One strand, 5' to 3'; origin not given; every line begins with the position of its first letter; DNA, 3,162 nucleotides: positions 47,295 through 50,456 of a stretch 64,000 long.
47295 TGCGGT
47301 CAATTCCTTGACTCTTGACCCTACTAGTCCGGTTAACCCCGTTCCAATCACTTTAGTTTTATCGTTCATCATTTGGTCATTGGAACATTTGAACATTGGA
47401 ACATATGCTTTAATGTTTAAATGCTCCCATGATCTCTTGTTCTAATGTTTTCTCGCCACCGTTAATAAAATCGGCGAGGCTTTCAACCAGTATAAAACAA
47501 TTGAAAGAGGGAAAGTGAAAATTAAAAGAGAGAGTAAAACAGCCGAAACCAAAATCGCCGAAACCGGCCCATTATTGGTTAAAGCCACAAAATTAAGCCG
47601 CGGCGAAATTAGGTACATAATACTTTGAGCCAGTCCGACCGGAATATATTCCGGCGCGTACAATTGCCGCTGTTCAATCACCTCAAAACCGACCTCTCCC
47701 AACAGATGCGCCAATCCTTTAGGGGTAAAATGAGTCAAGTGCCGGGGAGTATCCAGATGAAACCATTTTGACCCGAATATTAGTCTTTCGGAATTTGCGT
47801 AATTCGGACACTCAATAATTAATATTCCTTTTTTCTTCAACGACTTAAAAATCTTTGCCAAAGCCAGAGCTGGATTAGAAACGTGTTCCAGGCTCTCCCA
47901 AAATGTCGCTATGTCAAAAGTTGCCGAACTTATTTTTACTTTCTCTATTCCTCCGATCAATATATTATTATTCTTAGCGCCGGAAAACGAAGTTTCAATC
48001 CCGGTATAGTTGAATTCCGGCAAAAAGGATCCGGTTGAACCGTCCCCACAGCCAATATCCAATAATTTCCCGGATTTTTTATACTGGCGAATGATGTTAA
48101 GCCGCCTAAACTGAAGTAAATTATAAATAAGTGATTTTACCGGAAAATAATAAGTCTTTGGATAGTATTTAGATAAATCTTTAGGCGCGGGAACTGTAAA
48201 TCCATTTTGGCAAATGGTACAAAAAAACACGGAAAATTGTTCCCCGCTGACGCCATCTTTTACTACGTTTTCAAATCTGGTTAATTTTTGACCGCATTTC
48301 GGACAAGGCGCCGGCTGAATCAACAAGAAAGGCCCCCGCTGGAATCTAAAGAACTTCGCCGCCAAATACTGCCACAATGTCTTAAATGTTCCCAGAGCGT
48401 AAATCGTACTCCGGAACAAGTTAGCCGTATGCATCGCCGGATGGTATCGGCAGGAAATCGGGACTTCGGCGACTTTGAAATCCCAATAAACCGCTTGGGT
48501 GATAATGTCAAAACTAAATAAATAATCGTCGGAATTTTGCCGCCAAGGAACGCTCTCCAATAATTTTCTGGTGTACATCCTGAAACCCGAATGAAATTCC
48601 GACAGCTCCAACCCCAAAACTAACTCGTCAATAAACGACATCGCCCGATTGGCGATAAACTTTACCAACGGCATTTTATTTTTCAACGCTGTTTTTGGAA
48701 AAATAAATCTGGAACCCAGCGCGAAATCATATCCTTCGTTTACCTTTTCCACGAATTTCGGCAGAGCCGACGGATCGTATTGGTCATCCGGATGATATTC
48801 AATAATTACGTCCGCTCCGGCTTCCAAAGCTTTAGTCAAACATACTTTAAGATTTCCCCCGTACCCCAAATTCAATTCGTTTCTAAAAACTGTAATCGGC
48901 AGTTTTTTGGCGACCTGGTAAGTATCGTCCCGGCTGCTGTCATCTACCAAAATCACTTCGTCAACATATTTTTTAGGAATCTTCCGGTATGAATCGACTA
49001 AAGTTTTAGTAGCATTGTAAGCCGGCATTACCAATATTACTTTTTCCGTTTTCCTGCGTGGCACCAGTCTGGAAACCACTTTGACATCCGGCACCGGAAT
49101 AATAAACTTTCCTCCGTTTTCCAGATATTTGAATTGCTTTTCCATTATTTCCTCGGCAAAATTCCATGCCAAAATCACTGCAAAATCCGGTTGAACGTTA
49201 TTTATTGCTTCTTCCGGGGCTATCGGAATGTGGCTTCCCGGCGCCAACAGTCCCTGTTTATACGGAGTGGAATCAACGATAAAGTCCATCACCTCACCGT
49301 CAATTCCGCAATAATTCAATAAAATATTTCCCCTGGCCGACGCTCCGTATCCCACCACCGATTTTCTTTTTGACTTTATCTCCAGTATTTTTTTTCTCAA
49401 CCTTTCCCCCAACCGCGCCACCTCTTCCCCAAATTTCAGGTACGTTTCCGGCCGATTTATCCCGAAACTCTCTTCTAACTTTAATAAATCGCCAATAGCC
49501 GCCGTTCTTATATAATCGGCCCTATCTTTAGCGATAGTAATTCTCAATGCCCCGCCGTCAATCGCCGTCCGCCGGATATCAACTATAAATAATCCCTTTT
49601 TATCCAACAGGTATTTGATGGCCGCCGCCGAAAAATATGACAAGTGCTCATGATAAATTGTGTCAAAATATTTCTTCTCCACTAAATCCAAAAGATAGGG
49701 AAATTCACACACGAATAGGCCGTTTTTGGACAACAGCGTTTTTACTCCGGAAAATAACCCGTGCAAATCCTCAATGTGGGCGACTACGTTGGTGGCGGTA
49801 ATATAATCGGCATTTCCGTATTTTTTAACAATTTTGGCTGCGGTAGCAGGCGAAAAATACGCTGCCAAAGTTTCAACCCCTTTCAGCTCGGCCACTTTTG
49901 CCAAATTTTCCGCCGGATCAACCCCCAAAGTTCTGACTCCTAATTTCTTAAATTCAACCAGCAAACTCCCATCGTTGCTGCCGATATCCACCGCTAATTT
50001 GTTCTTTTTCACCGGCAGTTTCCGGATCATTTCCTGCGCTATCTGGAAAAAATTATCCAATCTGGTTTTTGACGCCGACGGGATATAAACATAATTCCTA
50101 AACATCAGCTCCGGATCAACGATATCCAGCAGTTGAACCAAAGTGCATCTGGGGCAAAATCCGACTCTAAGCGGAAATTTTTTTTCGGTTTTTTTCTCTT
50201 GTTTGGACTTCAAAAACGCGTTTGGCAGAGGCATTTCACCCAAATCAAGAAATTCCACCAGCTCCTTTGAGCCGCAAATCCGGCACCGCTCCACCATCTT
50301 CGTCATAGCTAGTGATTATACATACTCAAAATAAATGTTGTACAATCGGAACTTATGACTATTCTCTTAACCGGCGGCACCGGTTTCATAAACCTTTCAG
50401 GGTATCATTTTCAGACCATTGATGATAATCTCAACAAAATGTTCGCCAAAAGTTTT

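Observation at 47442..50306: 954-aa tri-domain fusion: sugar C-methyltransferase + GT2 + second SAM methyltransferase with membrane anchor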

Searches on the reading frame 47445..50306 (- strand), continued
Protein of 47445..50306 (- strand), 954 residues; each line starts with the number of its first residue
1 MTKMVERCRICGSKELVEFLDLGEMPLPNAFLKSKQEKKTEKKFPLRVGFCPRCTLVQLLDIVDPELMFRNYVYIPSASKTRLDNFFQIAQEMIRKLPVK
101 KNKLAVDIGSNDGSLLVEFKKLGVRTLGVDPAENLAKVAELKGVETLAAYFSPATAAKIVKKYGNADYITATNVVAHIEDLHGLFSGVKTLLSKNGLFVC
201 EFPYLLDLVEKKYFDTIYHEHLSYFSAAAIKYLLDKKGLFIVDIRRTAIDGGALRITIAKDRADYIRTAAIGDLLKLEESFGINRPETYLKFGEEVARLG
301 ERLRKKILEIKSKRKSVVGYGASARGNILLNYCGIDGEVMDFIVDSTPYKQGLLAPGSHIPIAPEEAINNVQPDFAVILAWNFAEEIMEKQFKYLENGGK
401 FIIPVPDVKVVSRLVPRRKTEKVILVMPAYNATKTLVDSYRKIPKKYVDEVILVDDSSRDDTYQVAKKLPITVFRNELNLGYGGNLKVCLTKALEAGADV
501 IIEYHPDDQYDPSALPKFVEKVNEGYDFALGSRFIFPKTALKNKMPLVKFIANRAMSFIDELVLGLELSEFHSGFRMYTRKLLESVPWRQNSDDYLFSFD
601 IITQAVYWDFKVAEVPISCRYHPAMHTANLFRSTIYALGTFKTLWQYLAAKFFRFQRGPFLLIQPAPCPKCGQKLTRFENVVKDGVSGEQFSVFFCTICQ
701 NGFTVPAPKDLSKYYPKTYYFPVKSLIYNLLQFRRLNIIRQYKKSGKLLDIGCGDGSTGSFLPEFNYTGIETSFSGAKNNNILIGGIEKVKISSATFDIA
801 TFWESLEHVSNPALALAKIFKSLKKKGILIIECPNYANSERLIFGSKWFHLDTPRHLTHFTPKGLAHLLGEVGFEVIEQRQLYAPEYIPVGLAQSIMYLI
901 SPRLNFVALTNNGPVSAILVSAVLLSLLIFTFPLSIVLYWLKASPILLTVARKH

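Call 91: find_encoding_contigs(protein=P0001, flank=1000, max_places=2)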
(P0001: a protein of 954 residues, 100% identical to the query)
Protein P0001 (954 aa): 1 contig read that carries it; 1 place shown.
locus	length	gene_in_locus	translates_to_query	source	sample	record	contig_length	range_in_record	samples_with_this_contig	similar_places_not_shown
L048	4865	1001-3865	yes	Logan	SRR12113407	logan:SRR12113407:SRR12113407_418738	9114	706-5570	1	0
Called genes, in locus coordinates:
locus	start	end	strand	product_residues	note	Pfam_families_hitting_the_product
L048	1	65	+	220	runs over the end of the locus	-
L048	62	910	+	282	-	PF08843:AbiEii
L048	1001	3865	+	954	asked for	PF08421:Methyltransf_13, PF13489:Methyltransf_23, PF08241:Methyltransf_11 (weak), PF08242:Methyltransf_12 (weak), PF08484:Methyltransf_14, PF00535:Glycos_transf_2, PF13489:Methyltransf_23, PF08241:Methyltransf_11, +2 more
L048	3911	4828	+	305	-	PF16363:GDP_Man_Dehyd, PF01370:Epimerase, PF04321:RmlD_sub_bind, PF01073:3Beta_HSD, PF02719:Polysacc_synt_2 (weak), PF07993:NAD_binding_4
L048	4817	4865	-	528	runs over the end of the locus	-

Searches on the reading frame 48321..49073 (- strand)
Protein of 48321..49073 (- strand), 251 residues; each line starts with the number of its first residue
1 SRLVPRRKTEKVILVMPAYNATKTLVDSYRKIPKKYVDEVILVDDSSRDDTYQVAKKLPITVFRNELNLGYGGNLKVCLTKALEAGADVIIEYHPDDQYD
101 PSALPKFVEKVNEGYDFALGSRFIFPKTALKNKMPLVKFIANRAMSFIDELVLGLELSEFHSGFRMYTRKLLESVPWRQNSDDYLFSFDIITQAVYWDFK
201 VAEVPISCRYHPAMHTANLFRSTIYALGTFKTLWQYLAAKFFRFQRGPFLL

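Call 32: search_solved_structures(query=A2, max_evalue=0.01, show_alignments=2)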
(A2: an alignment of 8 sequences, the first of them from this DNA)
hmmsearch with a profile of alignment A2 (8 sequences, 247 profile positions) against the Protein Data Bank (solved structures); distinct sequences matched with E-value up to 0.01: 15.
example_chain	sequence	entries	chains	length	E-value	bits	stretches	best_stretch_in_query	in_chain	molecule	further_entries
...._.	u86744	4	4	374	1.2e-13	54.4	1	6-171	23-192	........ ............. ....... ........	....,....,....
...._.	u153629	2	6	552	2.4e-06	30.5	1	7-67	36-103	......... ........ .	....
8viw_A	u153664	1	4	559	2.4e-06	30.4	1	7-67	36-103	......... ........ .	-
5eke_A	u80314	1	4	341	3.9e-05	26.5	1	9-131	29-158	Uncharacterized glycosyltransferase sll0501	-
5ekp_C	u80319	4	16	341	3.9e-05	26.4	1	9-131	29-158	Uncharacterized glycosyltransferase sll0501 | Glycosyltransferase sll0501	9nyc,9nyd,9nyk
9nye_A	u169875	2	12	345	4e-05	26.4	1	9-131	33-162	Glycosyltransferase sll0501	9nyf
5tze_C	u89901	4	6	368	5.6e-05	25.9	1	9-72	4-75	Glycosyl transferase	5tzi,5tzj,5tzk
9hwj_A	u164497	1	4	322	5.7e-05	25.9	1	6-119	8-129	Undecaprenyl-phosphate 4-deoxy-4-formamido-L-arabinose transferase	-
9bhc_C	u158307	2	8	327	6.1e-05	25.8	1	6-118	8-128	Undecaprenyl-phosphate 4-deoxy-4-formamido-L-arabinose transferase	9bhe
8vxh_A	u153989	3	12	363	7.5e-05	25.5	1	6-118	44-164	Undecaprenyl-phosphate 4-deoxy-4-formamido-L-arabinose transferase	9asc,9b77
5tz8_A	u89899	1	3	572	0.00011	25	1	9-71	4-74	Glycosyl transferase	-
2z87_A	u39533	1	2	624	0.00011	25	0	7-78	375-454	Chondroitin synthase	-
2z86_A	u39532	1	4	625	0.00011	25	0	7-78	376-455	Chondroitin synthase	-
6p61_A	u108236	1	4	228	0.00099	21.9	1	2-93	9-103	Glycosyltransferase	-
22ao_A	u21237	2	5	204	0.0016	21.2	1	21-111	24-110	GmaR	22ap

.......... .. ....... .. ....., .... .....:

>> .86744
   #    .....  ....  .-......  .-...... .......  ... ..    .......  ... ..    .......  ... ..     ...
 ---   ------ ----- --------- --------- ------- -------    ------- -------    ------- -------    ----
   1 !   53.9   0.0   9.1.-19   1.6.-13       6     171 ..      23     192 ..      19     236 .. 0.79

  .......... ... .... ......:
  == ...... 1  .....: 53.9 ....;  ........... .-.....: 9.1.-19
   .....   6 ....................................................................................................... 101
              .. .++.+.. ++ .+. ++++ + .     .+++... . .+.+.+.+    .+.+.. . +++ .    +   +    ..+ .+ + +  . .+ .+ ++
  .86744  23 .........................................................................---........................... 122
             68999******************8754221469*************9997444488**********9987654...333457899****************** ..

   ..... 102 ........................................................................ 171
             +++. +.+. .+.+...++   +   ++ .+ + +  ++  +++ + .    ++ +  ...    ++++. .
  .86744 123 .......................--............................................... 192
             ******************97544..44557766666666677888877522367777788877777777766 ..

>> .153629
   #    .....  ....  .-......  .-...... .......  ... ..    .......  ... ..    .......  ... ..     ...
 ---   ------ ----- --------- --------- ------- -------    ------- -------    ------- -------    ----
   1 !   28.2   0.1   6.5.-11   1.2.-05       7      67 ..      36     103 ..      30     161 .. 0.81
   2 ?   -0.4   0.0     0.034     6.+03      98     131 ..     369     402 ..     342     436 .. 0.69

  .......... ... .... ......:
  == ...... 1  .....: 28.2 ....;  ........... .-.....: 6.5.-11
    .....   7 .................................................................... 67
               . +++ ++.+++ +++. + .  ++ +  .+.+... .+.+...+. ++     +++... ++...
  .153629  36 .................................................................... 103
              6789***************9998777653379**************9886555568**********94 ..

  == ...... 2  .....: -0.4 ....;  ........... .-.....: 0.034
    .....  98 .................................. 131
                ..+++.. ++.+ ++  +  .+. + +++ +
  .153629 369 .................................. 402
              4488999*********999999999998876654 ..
